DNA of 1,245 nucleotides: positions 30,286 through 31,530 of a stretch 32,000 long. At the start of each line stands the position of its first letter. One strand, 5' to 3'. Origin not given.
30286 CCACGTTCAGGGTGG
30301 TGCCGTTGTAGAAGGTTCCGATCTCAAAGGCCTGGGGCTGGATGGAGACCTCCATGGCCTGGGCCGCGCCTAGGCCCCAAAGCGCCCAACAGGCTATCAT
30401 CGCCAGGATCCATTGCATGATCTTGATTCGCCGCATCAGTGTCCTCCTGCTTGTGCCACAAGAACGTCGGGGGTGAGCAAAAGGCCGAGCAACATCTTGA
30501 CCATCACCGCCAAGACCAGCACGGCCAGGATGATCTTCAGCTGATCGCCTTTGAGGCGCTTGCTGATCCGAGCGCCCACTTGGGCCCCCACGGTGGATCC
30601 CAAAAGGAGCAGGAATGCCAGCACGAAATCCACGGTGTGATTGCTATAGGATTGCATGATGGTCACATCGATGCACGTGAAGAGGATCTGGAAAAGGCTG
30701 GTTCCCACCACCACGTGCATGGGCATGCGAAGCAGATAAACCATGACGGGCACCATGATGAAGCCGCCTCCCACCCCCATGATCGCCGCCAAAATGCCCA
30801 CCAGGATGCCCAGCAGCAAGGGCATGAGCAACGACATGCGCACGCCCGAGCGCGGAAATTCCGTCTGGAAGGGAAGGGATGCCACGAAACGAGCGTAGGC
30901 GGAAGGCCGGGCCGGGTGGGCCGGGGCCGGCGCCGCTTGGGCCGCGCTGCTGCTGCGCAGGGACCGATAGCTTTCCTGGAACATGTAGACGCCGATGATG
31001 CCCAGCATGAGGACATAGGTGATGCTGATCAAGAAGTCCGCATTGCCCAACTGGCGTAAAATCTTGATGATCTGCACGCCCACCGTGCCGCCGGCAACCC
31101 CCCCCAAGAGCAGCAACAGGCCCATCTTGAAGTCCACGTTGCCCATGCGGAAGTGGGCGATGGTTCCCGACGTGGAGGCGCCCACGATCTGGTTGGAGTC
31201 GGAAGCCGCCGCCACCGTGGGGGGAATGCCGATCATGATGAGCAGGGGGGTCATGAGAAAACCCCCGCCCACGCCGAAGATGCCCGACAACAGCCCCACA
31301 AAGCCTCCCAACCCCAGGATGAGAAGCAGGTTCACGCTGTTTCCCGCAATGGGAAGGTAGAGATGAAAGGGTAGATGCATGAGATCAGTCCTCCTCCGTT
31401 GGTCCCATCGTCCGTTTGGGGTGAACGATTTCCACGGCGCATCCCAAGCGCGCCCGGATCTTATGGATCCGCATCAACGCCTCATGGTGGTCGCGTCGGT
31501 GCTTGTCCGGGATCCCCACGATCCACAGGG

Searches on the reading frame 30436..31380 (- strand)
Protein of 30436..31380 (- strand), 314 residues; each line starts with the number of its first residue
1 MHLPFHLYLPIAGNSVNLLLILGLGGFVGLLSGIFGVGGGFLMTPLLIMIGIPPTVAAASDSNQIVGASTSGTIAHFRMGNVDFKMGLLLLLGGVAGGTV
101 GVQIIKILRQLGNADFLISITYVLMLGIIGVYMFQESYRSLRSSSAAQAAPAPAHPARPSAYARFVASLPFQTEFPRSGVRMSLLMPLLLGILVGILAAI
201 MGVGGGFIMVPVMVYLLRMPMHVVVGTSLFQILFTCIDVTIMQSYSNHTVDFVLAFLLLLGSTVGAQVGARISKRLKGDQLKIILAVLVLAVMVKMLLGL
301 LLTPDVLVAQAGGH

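Call 31: find_encoding_contigs(protein=window:30436-31380:-, flank=10000, max_places=3)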
Protein window:30436-31380:- (314 aa): 1 contig read that carries it; 1 place shown.
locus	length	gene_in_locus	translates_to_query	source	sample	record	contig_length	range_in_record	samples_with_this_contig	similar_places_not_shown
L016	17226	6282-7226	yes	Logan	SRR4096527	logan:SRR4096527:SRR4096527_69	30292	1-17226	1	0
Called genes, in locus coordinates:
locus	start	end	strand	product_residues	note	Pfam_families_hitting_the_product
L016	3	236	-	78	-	?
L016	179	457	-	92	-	-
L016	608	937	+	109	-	-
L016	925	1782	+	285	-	-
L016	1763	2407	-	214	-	PF00132:Hexapep (weak), PF25084:LbH_EIF2B, PF14602:Hexapep_2 (weak), PF00132:Hexapep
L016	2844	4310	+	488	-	PF00672:HAMP, PF00512:HisKA, PF02518:HATPase_c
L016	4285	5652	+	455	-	PF00072:Response_reg, PF00158:Sigma54_activat, PF14532:Sigma54_activ_2, PF07728:AAA_5 (weak), PF25601:AAA_lid_14, PF02954:HTH_8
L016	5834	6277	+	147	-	PF00582:Usp (weak)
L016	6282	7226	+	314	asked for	PF01925:TauE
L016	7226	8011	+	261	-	PF09608:Alph_Pro_TM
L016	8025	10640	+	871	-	PF01326:PPDK_N, PF00391:PEP-utilizers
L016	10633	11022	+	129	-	PF23198:PDE8A_N (weak), PF00072:Response_reg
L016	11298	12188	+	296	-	PF00582:Usp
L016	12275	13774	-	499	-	PF00291:PALP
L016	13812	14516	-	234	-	PF04474:DUF554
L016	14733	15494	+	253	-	PF19420:DDAH_eukar (weak), PF02274:ADI (weak)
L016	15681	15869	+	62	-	PF21349:RUBY_RBDX (weak)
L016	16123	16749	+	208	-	PF02579:Nitro_FeMo-Co (faint)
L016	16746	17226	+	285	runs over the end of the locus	PF00142:Fer4_NifH (faint), PF01656:CbiA, PF10609:ParA, PF13614:AAA_31 (weak), PF12838:Fer4_7 (faint), PF00037:Fer4 (weak)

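Call 81: search_protein_families(library=pfam, proteins=[L016:608-937:+, L016:925-1782:+, L016:179-457:-], max_evalue=0.01)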
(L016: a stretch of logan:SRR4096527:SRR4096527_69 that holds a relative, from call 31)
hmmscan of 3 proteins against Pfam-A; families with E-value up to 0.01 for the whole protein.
L016:608-937:+ (109 aa): 0 families

L016:925-1782:+ (285 aa): 0 families

L016:179-457:- (92 aa): 0 families
